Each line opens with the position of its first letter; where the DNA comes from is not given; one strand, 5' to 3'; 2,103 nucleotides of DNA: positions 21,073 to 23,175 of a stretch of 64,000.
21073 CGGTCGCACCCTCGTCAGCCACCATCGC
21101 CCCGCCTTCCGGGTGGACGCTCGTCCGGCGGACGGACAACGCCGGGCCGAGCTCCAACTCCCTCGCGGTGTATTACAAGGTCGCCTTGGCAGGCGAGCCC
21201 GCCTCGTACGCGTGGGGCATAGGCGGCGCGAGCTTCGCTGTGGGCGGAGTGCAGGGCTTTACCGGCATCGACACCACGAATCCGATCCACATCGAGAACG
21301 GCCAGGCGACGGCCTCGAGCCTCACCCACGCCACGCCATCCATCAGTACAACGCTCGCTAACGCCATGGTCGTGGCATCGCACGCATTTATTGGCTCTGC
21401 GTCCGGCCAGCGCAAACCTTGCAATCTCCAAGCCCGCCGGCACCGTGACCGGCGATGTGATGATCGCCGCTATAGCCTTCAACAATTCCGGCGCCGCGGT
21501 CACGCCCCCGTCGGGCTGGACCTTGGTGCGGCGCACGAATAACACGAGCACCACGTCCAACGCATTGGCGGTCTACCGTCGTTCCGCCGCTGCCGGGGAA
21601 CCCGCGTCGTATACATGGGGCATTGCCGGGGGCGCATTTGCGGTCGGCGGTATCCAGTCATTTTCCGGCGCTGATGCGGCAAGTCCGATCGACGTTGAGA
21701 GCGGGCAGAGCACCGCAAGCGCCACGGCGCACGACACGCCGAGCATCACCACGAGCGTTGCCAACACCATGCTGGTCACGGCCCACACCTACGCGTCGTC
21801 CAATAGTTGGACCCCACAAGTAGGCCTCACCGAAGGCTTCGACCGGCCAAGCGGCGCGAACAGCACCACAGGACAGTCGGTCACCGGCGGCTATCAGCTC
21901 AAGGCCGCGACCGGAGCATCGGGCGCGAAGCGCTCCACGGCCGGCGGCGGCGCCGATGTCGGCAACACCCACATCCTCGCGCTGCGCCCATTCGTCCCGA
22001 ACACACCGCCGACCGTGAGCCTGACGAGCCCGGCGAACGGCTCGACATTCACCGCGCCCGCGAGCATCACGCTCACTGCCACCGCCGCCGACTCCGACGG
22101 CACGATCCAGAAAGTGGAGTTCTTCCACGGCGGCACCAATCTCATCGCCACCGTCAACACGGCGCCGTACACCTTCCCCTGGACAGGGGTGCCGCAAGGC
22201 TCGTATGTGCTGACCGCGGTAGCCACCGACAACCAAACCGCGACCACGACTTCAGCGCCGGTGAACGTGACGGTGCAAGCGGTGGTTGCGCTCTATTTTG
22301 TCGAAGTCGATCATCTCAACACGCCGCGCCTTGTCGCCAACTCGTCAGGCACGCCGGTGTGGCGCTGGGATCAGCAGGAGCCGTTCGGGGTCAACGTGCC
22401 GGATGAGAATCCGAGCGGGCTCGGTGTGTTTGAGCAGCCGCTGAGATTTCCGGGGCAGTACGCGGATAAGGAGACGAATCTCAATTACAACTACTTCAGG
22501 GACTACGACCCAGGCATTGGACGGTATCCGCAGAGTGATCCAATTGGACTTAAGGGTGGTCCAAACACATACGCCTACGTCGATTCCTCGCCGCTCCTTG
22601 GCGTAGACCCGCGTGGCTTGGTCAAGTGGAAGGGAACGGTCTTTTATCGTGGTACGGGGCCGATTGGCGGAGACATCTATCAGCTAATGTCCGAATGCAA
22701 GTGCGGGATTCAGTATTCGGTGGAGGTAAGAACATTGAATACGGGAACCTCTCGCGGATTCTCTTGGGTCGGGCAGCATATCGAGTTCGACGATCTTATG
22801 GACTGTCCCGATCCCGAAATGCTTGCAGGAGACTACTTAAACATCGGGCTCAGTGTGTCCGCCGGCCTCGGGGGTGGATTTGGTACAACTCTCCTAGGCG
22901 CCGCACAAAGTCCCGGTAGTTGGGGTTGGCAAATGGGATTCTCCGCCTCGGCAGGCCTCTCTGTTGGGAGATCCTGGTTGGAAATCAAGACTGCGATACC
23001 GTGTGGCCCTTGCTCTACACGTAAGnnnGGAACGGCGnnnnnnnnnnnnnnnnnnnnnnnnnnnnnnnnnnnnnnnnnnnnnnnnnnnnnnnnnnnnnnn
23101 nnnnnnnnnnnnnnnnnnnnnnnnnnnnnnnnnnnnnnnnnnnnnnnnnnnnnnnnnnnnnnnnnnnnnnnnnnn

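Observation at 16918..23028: Split Rhs toxin locus: the YD-repeat shell gene stops exactly where the Rhs core should begin, and the core plus toxin lie at the end of a second secreted protein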

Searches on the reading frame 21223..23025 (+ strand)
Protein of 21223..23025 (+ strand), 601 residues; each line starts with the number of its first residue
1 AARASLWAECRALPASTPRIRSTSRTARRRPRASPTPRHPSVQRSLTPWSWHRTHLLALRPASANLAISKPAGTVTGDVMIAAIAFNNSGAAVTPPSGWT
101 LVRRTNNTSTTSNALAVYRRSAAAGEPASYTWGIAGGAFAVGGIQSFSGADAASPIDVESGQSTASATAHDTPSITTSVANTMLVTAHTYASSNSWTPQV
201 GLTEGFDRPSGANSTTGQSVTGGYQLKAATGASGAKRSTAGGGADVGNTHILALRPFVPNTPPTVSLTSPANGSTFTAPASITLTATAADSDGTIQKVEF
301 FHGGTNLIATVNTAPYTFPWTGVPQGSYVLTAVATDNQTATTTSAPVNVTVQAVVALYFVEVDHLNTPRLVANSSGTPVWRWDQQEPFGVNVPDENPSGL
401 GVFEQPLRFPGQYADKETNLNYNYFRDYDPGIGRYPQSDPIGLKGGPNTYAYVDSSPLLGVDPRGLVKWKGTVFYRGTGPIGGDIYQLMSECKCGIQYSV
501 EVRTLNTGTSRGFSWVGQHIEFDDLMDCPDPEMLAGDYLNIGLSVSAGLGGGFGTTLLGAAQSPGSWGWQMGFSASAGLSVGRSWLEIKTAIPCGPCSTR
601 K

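Call 5: search_protein_families(library=pfam, proteins=[window:21223-23025:+], max_evalue=0.01)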
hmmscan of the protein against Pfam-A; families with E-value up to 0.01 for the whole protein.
window:21223-23025:+ (601 aa): 1 family
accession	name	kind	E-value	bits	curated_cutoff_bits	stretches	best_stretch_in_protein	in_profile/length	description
PF17957.7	Big_7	-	3.4e-20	72.9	24.1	1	263-332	1-70/70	Bacterial Ig domain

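Call 6: search_protein_families(library=ncbifam, proteins=[window:21223-23025:+], max_evalue=0.01)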
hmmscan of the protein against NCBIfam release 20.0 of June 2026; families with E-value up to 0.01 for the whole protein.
window:21223-23025:+ (601 aa): 2 families
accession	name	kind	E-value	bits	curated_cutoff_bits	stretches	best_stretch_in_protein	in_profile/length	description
TIGR03696.1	Rhs_assc_core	domain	1.2e-20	73.8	32.5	1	387-466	3-76/76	RHS repeat-associated core domain-containing protein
NF041261.1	RHS_core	equivalog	7.2e-15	53.9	2000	1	354-466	1154-1261/1261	RHS element core protein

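Call 7: find_homologous_proteins(query=window:21391-23025:+, max_evalue=0.00001)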
Query window:21391-23025:+ (545 aa): 2683 proteins with E <= 0.00001 among 8000 candidates; the best 120 are listed.
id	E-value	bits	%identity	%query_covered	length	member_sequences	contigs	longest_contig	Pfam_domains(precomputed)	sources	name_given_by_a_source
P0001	0.0e+0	1130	100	92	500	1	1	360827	PF17957.8,PF25023.2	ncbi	-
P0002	0.0e+0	1021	84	81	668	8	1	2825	PF17957.8,PF25023.2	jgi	jgi:RHS repeat-associated protein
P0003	9.1e-293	990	81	81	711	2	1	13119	PF17957.8,PF25023.2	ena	-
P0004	2.3e-282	956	74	52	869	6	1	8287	PF17957.8,PF25023.2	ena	-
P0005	3.3e-272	923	68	55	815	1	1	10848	PF22352.3,PF17957.8,PF25023.2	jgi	jgi:RHS repeat-associated protein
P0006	5.9e-268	909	70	55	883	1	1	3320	PF22352.3,PF17957.8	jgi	-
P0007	4.0e-267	906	63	96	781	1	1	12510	PF17957.8,PF25023.2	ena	-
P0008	5.4e-267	905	77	75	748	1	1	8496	PF17957.8,PF25023.2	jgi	-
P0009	4.4e-263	892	76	75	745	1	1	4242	PF17957.8,PF25023.2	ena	-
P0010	2.9e-260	883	75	75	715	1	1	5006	PF17957.8,PF25023.2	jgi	jgi:RHS repeat-associated protein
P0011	3.6e-260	883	74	75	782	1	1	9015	PF17957.8,PF25023.2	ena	-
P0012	3.9e-259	879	73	79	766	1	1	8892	PF17957.8,PF25023.2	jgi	jgi:RHS repeat-associated protein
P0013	7.9e-259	878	67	84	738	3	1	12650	PF17957.8,PF25023.2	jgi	jgi:RHS repeat-associated protein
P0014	1.7e-258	877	74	76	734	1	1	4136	PF17957.8,PF25023.2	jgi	jgi:RHS repeat-associated protein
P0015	2.5e-258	877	74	76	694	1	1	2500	PF17957.8,PF25023.2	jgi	jgi:RHS repeat-associated protein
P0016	3.6e-257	873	75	75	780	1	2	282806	PF17957.8,PF25023.2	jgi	jgi:RHS repeat-associated protein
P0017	1.3e-256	871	65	84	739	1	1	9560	PF17957.8,PF25023.2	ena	-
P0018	1.3e-255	868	62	54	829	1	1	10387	PF07495.20,PF22352.3,PF17957.8,PF25023.2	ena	-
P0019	2.0e-255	867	74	75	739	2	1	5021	PF17957.8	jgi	-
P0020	3.5e-255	866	72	75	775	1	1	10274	PF17957.8,PF25023.2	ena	-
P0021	5.9e-255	866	74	75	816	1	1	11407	PF17957.8,PF25023.2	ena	-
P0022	2.8e-254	863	74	75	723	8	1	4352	PF17957.8,PF25023.2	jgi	-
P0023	2.6e-251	854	67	54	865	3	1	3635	PF07495.20,PF17957.8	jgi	jgi:RHS repeat-associated protein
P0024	3.9e-251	853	73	75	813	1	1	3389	PF17957.8,PF25023.2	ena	-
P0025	6.2e-251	852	68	54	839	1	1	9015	PF07495.20,PF17957.8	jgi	jgi:RHS repeat-associated protein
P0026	1.1e-250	852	77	70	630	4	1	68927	PF17957.8,PF25023.2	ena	-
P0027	1.2e-249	848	72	75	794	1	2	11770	PF17957.8,PF25023.2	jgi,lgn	-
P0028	2.1e-248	844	67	54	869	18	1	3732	PF17957.8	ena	-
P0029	4.3e-248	843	74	75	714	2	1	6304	PF17957.8,PF25023.2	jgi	jgi:RHS repeat-associated protein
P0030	2.9e-247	840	69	79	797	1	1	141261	PF17957.8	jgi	jgi:RHS repeat-associated protein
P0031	4.3e-246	836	62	59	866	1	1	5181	PF07495.20,PF17957.8,PF25023.2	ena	-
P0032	3.3e-244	830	66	81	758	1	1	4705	PF17957.8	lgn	-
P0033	3.5e-244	830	70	75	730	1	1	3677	PF17957.8,PF25023.2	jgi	jgi:RHS repeat-associated protein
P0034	5.9e-241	819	70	74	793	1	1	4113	PF17957.8,PF25023.2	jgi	-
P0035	3.4e-239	814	70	74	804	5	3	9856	PF17957.8,PF25023.2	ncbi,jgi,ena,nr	ncbi:MAG TPA: Ig-like domain-containing protein [Burkholderiales bacterium]|nr:Ig-like domain-contai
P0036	9.3e-235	799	73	71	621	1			PF17957.8,PF25023.2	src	-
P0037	1.5e-228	778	67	76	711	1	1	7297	PF17957.8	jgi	jgi:RHS repeat-associated protein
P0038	3.2e-227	774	63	82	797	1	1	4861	PF17957.8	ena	-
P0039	1.2e-225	769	65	75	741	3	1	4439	PF17957.8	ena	-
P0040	6.9e-225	766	63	79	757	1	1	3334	PF17957.8,PF09056.17,PF06951.17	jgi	jgi:RHS repeat-associated protein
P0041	1.0e-224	766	64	76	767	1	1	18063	PF17957.8,PF25023.2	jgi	jgi:RHS repeat-associated protein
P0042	1.1e-224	766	74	54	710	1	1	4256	PF17957.8,PF13750.13,PF25023.2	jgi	jgi:RHS repeat-associated protein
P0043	1.8e-224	765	54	51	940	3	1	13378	PF07495.20,PF13313.12,PF00801.27,PF17957.8,PF13750.13,PF16640.12,PF25023.2,PF06832.19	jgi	-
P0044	7.9e-224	763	76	76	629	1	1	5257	PF17957.8,PF25023.2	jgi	jgi:RHS repeat-associated protein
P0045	5.6e-223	760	65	76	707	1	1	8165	PF17957.8,PF25023.2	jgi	jgi:RHS repeat-associated protein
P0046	3.1e-216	738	76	79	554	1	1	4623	PF17957.8,PF25023.2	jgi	jgi:RHS repeat-associated protein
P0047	5.9e-214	730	71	75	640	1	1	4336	PF17957.8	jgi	jgi:RHS repeat-associated protein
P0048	1.2e-212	726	78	57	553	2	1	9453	PF17957.8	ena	-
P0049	2.4e-211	722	75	54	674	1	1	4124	PF22352.3,PF17957.8,PF13750.13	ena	-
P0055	3.0e-202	692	76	75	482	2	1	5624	PF17957.8,PF25023.2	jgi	-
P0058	6.0e-198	677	54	55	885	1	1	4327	PF17957.8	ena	-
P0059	5.8e-197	674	52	36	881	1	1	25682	PF25023.2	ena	-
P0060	7.0e-196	671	58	44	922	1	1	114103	PF07495.20,PF15418.13,PF21868.4,PF00801.27,PF17957.8,PF13750.13,PF16640.12,PF14041.12,PF25023.2,PF06832.19,PF19077.7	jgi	jgi:RHS repeat-associated protein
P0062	7.9e-195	667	68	39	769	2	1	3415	PF07495.20,PF21868.4,PF22352.3,PF00801.27,PF17957.8,PF13750.13,PF16640.12,PF14041.12,PF25023.2,PF06832.19,PF19077.7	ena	-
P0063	1.4e-194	666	66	38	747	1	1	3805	PF07495.20,PF21868.4,PF17957.8,PF13750.13,PF24421.2,PF00028.24,PF16640.12,PF25023.2,PF19077.7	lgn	-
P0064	3.8e-192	658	68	48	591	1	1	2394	PF22352.3,PF17957.8,PF25023.2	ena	-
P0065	3.4e-191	655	51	49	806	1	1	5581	PF07495.20,PF15418.13,PF00801.27,PF17957.8,PF13750.13,PF00028.24,PF25023.2,PF06832.19,PF18911.7,PF22352.3,PF24421.2,PF19077.7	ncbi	-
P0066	6.0e-191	654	66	38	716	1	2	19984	PF07495.20,PF21868.4,PF17957.8,PF13750.13,PF00028.24,PF16640.12,PF25023.2,PF06832.19,PF19077.7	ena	-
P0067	3.8e-190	652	51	39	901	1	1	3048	PF07495.20,PF23623.2,PF15418.13,PF00801.27,PF17957.8,PF13750.13,PF16640.12,PF16403.12,PF16967.12,PF22442.3,PF24421.2,PF19077.7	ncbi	-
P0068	1.0e-185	637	68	38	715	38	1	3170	PF07495.20,PF23623.2,PF00801.27,PF17957.8,PF13750.13,PF16640.12,PF14041.12,PF25023.2,PF06832.19,PF22352.3,PF24421.2,PF19077.7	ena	-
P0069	7.2e-185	634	57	38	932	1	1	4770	PF07495.20,PF21868.4,PF00801.27,PF18981.7,PF17957.8,PF13750.13,PF24421.2,PF16640.12,PF25023.2,PF19077.7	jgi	jgi:RHS repeat-associated protein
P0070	1.6e-184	633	63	38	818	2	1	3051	PF07495.20,PF23623.2,PF13313.12,PF15418.13,PF21868.4,PF00801.27,PF17957.8,PF13750.13,PF00028.24,PF16640.12,PF25023.2,PF06832.19,PF16967.12,PF18911.7,PF22352.3,PF14686.13,PF24421.2,PF19077.7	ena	-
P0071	2.6e-184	632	72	75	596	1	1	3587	PF17957.8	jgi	jgi:RHS repeat-associated protein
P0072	2.3e-183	629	45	46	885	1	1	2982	PF07495.20,PF23623.2,PF15418.13,PF00801.27,PF17957.8,PF13750.13,PF16640.12,PF14041.12,PF16403.12,PF16967.12,PF22442.3,PF24421.2,PF19077.7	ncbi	-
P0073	1.6e-182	627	65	39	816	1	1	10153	PF07495.20,PF23623.2,PF22352.3,PF00801.27,PF17957.8,PF13750.13,PF16640.12,PF14041.12,PF06832.19,PF19077.7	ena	-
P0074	6.1e-182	625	73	72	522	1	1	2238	PF17957.8,PF25023.2,PF08291.17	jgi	jgi:RHS repeat-associated protein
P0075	1.5e-181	623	53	43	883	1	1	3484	PF07495.20,PF13313.12,PF00801.27,PF17957.8,PF13750.13,PF16640.12,PF14041.12,PF06832.19,PF18911.7,PF22352.3,PF24421.2,PF19077.7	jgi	jgi:RHS repeat-associated protein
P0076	2.8e-181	622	52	40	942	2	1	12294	PF07495.20,PF15418.13,PF00801.27,PF17957.8,PF13750.13,PF16640.12,PF14041.12,PF25023.2,PF06832.19,PF03527.21,PF14686.13,PF24421.2,PF09430.17,PF22904.4,PF19077.7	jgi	jgi:RHS repeat-associated protein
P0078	2.6e-177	609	65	38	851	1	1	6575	PF07495.20,PF21868.4,PF00801.27,PF17957.8,PF13750.13,PF24421.2,PF16640.12,PF25023.2,PF06832.19,PF19077.7,PF03527.21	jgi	jgi:RHS repeat-associated protein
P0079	1.2e-176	607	68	35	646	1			PF07495.20,PF23623.2,PF21868.4,PF00801.27,PF17957.8,PF13750.13,PF00028.24,PF16640.12,PF14041.12,PF25023.2,PF22352.3,PF24421.2,PF19077.7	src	-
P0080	3.9e-176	605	51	39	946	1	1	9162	PF07495.20,PF00801.27,PF17957.8,PF13750.13,PF16640.12,PF25023.2,PF19077.7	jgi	jgi:RHS repeat-associated protein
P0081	4.3e-176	605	39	39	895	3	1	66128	PF07495.20,PF23623.2,PF15418.13,PF21868.4,PF00801.27,PF18981.7,PF17957.8,PF13750.13,PF00028.24,PF16640.12,PF14041.12,PF16403.12,PF24384.2,PF08329.17,PF16967.12,PF22442.3,PF24421.2,PF19077.7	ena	-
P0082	6.9e-175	601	44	62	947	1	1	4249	PF07495.20,PF00801.27,PF17957.8,PF13750.13,PF24421.2,PF25023.2,PF19077.7,PF03527.21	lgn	-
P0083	2.6e-172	593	70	38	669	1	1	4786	PF07495.20,PF22352.3,PF00801.27,PF17957.8,PF13750.13,PF16640.12,PF14041.12,PF06832.19,PF19077.7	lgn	-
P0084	5.4e-172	592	55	38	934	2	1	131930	PF07495.20,PF00801.27,PF17957.8,PF13750.13,PF24421.2,PF16640.12,PF25023.2,PF19077.7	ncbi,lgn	ncbi:MAG: Ig-like domain-containing protein [Pseudomonadota bacterium]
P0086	6.2e-170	585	50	38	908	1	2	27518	PF07495.20,PF00801.27,PF17957.8,PF13750.13,PF16640.12,PF14041.12,PF25023.2,PF06832.19,PF03527.21,PF11008.15,PF24421.2,PF19077.7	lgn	-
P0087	7.8e-170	585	60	34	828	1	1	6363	PF07495.20,PF00801.27,PF17957.8,PF13750.13,PF16640.12,PF14041.12,PF25023.2,PF16967.12,PF11008.15,PF24421.2,PF22904.4,PF19077.7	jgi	jgi:RHS repeat-associated protein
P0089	1.4e-168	580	58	53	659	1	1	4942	PF17957.8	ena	-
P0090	2.5e-168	580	57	38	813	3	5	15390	PF07495.20,PF21868.4,PF00801.27,PF17957.8,PF13750.13,PF16640.12,PF14041.12,PF25023.2,PF06832.19,PF22352.3,PF14686.13,PF24421.2,PF09430.17,PF19077.7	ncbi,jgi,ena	-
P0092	5.5e-166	572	63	39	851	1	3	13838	PF07495.20,PF21868.4,PF22352.3,PF17957.8,PF13750.13,PF16640.12,PF14041.12,PF25023.2,PF19077.7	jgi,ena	jgi:RHS repeat-associated protein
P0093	1.0e-165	571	56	46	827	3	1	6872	PF07495.20,PF23623.2,PF00801.27,PF17957.8,PF00028.24,PF16640.12,PF25023.2,PF06832.19,PF18911.7,PF22352.3,PF24421.2,PF19077.7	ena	-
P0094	1.7e-165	570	56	34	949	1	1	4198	PF07495.20,PF00801.27,PF17957.8,PF13750.13,PF16640.12,PF19077.7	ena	-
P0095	2.2e-165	570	61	17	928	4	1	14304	PF07495.20,PF15418.13,PF21868.4,PF00801.27,PF18981.7,PF17957.8,PF13750.13,PF00028.24,PF16640.12,PF14686.13,PF24421.2,PF00041.28,PF19077.7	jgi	jgi:predicted phage tail protein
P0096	1.1e-164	568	77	63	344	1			PF17957.8,PF25023.2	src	-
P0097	1.2e-164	568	55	34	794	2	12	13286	PF07495.20,PF00801.27,PF18981.7,PF17957.8,PF13750.13,PF00028.24,PF14041.12,PF25023.2,PF08329.17,PF18911.7,PF22352.3,PF11008.15,PF24421.2,PF22904.4,PF19077.7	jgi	jgi:RHS repeat-associated protein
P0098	3.9e-163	563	58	46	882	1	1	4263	PF07495.20,PF15418.13,PF21868.4,PF00801.27,PF17957.8,PF13750.13,PF16640.12,PF14041.12,PF16403.12,PF24384.2,PF06832.19,PF18911.7,PF11008.15,PF24421.2,PF19077.7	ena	-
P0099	1.8e-161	557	52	43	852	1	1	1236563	PF07495.20,PF22352.3,PF00801.27,PF17957.8,PF13750.13,PF24421.2,PF16640.12,PF19077.7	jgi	jgi:RHS repeat-associated protein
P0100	4.8e-161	556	48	57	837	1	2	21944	PF07495.20,PF21868.4,PF00801.27,PF08615.17,PF17957.8,PF13750.13,PF16640.12,PF14041.12,PF25023.2,PF06832.19,PF21226.5,PF22352.3,PF24421.2,PF19077.7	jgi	jgi:RHS repeat-associated protein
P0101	1.6e-160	554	56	39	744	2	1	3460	PF07495.20,PF13313.12,PF15523.11,PF22352.3,PF00801.27,PF17957.8,PF13750.13,PF24421.2,PF06832.19,PF19077.7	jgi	jgi:RHS repeat-associated protein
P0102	2.3e-160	553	57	38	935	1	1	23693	PF07495.20,PF14347.12,PF00801.27,PF17957.8,PF14686.13,PF13750.13,PF16640.12,PF25023.2,PF06832.19,PF19077.7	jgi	jgi:RHS repeat-associated protein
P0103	3.7e-160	553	51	46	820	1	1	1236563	PF07495.20,PF22352.3,PF00801.27,PF17957.8,PF13750.13,PF24421.2,PF25023.2,PF06832.19,PF19077.7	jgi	jgi:RHS repeat-associated protein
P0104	3.7e-159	549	52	38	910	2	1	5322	PF07495.20,PF00801.27,PF17957.8,PF13750.13,PF16640.12,PF22904.4,PF19077.7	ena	-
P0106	6.5e-159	549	48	79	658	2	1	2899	PF07495.20,PF17957.8,PF16640.12,PF25023.2,PF19077.7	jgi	-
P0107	1.8e-158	547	47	46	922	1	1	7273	PF07495.20,PF13313.12,PF00801.27,PF17957.8,PF13750.13,PF24421.2,PF25023.2,PF19077.7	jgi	jgi:RHS repeat-associated protein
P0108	1.1e-157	545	51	50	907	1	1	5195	PF07495.20,PF22352.3,PF00801.27,PF17957.8,PF13750.13,PF24421.2,PF16640.12,PF14041.12,PF25023.2,PF19077.7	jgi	jgi:RHS repeat-associated protein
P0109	1.5e-157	544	61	17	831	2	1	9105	PF07495.20,PF13313.12,PF21868.4,PF22352.3,PF00801.27,PF17957.8,PF13750.13,PF24421.2,PF16640.12,PF06832.19,PF19077.7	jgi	jgi:hypothetical protein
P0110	4.6e-157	543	58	20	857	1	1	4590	PF07495.20,PF23623.2,PF15418.13,PF00801.27,PF18981.7,PF17957.8,PF13750.13,PF16640.12,PF18911.7,PF24421.2,PF22904.4,PF19077.7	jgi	jgi:Bacterial Ig domain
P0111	4.7e-157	542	71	38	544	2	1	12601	PF07495.20,PF00801.27,PF17957.8,PF13750.13,PF16640.12,PF19077.7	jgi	jgi:RHS repeat-associated protein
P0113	1.3e-156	541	71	39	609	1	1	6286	PF07495.20,PF00801.27,PF17957.8,PF13750.13,PF24421.2,PF16640.12,PF25023.2,PF06832.19,PF19077.7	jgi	jgi:RHS repeat-associated protein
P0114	2.9e-156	540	50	45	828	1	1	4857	PF07495.20,PF22352.3,PF00801.27,PF18981.7,PF17957.8,PF09000.16,PF13750.13,PF24421.2,PF16640.12,PF25023.2,PF19077.7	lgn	-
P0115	4.3e-156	539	49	39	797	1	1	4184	PF07495.20,PF00801.27,PF18981.7,PF17957.8,PF13750.13,PF24421.2,PF00028.24,PF16640.12,PF25023.2,PF06832.19,PF19077.7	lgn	-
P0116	7.8e-156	538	50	35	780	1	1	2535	PF07495.20,PF23623.2,PF15418.13,PF21868.4,PF00801.27,PF17957.8,PF13750.13,PF00028.24,PF16640.12,PF14041.12,PF16403.12,PF22636.3,PF16967.12,PF24421.2,PF28587.1,PF19077.7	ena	-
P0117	4.8e-155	536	59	38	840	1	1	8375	PF07495.20,PF00801.27,PF17957.8,PF13750.13,PF00028.24,PF16640.12,PF06951.17,PF06832.19,PF18911.7,PF22352.3,PF17963.8,PF24421.2,PF19077.7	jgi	-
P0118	2.6e-154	533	58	38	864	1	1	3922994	PF07495.20,PF22352.3,PF00801.27,PF18981.7,PF17957.8,PF13750.13,PF24421.2,PF14041.12,PF25023.2,PF19077.7,PF18911.7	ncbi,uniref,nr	ncbi:hypothetical protein D3870_03980 [Noviherbaspirillum cavernae]|uniref:PKD/Chitinase domain-cont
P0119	1.1e-153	531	59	34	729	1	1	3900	PF07495.20,PF00801.27,PF17957.8,PF13750.13,PF24421.2,PF16640.12,PF25023.2,PF19077.7,PF18911.7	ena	-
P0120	7.1e-153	529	60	37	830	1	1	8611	PF07495.20,PF22352.3,PF00801.27,PF17957.8,PF13750.13,PF24421.2,PF16640.12,PF14041.12,PF19077.7,PF03527.21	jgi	jgi:RHS repeat-associated protein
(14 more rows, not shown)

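Call 9: find_encoding_contigs(protein=P0016, flank=10000, max_places=2)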
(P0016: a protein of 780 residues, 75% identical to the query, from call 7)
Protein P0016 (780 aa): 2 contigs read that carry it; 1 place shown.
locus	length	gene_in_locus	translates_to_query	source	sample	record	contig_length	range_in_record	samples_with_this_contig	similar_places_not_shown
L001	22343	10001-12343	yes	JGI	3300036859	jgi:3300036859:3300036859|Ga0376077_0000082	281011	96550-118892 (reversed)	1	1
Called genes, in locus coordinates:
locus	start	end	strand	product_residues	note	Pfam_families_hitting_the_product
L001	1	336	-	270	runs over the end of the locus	PF00248:Aldo_ket_red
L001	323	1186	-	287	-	PF04389:Peptidase_M28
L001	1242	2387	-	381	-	PF01053:Cys_Met_Meta_PP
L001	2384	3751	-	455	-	PF00291:PALP, PF00571:CBS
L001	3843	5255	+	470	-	-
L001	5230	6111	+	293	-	PF02219:MTHFR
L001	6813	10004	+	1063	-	PF20148:DUF6531, PF25023:TEN_YD-shell, PF05593:RHS_repeat, PF25023:TEN_YD-shell (weak), PF05593:RHS_repeat, PF25023:TEN_YD-shell, PF05593:RHS_repeat, PF25023:TEN_YD-shell, +1 more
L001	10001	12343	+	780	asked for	PF17957:Big_7, PF25023:TEN_YD-shell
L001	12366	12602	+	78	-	-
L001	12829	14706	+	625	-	PF17957:Big_7, PF25023:TEN_YD-shell (weak)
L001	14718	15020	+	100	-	-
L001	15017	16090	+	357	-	PF17957:Big_7, PF25023:TEN_YD-shell (weak), PF15523:Ntox16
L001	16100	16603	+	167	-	PF20461:DUF6714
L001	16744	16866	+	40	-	-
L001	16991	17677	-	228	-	PF00034:Cytochrom_C (faint), PF13442:Cytochrome_CBB3 (weak), PF21342:SoxA-TsdA_cyt-c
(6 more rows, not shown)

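Call 10: find_encoding_contigs(protein=P0030, flank=10000, max_places=2)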
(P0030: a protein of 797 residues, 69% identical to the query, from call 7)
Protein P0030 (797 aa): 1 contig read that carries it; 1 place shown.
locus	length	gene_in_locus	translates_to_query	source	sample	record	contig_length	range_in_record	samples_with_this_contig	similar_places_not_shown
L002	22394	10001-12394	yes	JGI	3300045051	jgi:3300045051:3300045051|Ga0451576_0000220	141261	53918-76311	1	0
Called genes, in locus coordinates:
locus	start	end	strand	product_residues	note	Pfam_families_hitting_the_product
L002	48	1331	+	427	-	PF01436:NHL (faint), PF22807:TrAA12, PF23500:DUF7133, PF07995:GSDH, PF22807:TrAA12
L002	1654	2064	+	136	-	-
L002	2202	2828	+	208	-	PF14124:DUF4291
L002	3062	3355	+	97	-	PF04828:GFA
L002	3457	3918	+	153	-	PF04191:PEMT, PF04140:ICMT (weak)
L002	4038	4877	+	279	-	-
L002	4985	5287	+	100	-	-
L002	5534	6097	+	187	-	PF24521:Ank_KRIT1 (weak), PF12796:Ank_2, PF13637:Ank_4, PF24521:Ank_KRIT1, PF00023:Ank, PF13637:Ank_4, PF13857:Ank_5, PF00023:Ank, +2 more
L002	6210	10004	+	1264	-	PF05593:RHS_repeat, PF25023:TEN_YD-shell, PF05593:RHS_repeat, PF25023:TEN_YD-shell, PF05593:RHS_repeat, PF25023:TEN_YD-shell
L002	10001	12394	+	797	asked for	PF17957:Big_7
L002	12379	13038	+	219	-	-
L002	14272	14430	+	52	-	-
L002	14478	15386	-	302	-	PF03401:TctC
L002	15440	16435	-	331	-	PF04199:Cyclase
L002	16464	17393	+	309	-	PF00528:BPD_transp_1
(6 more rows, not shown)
